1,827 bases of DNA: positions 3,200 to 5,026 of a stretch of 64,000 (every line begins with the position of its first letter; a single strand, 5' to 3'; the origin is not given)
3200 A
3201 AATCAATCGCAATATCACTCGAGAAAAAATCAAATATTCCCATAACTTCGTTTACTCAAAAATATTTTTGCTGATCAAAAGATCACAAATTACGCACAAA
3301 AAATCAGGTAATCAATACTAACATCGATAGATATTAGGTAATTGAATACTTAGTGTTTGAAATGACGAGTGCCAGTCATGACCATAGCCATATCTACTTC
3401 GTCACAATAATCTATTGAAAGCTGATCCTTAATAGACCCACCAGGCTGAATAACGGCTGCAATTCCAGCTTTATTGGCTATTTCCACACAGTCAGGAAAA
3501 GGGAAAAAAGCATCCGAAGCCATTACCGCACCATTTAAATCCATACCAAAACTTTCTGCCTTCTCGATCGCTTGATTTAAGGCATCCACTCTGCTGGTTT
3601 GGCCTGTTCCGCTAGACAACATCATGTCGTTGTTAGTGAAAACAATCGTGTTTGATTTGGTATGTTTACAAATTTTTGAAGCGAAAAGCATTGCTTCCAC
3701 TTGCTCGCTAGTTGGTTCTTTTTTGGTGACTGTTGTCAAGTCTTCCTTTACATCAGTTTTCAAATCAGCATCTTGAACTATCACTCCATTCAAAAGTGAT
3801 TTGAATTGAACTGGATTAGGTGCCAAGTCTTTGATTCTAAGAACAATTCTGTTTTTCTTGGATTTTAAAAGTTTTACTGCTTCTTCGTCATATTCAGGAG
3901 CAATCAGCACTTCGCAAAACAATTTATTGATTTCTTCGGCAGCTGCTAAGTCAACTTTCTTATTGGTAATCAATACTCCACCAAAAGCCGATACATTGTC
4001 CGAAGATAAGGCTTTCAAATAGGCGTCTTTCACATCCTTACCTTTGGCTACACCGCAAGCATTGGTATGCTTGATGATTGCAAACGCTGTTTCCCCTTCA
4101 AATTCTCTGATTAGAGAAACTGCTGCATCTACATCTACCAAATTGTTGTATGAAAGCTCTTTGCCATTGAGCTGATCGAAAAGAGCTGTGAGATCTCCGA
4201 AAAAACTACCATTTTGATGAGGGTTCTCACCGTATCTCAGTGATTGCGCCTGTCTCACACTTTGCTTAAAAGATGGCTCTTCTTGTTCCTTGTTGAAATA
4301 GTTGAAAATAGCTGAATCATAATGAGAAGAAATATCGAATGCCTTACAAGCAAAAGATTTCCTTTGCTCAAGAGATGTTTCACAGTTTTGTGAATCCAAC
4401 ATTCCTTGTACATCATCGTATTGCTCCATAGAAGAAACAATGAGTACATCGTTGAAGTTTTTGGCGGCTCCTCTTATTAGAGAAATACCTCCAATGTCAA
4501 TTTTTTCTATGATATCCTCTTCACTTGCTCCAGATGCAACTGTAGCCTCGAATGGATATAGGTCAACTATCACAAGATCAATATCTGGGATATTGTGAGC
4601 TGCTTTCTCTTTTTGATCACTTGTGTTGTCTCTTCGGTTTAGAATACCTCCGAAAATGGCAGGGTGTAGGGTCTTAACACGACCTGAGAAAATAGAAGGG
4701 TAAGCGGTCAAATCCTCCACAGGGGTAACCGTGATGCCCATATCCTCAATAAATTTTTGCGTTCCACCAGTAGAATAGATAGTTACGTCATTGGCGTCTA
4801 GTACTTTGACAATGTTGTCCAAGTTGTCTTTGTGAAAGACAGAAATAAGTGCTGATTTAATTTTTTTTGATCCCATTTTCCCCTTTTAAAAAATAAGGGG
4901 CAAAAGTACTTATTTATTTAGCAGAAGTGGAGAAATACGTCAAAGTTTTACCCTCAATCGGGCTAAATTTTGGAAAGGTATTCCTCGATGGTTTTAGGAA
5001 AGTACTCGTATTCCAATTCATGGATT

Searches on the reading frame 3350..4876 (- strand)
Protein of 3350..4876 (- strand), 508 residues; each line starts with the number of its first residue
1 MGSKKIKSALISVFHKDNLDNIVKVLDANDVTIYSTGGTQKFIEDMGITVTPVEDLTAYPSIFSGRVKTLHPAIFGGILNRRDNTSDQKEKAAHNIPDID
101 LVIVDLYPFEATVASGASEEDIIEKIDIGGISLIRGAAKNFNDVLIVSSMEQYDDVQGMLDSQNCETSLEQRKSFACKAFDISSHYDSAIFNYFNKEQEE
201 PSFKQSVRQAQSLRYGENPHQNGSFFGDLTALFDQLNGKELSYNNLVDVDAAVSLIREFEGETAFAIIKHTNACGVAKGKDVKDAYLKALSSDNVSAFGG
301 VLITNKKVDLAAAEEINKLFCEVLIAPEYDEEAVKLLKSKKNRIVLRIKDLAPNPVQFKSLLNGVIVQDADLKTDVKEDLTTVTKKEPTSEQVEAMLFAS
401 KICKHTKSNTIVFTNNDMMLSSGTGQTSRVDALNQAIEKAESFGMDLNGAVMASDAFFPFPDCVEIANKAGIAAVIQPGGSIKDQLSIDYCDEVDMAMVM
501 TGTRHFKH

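Call 59: search_protein_families(library=pfam, proteins=[window:3350-4876:-], max_evalue=0.00001)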
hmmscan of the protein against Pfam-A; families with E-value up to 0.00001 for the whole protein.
window:3350-4876:- (508 aa): 2 families
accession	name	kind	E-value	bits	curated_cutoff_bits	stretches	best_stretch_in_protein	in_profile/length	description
PF01808.24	AICARFT_IMPCHas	-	6.3e-109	364.6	25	1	137-439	1-311/311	AICARFT/IMPCHase bienzyme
PF02142.27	MGS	-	5.1e-17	62.2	24.1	1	21-131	4-93/94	MGS-like domain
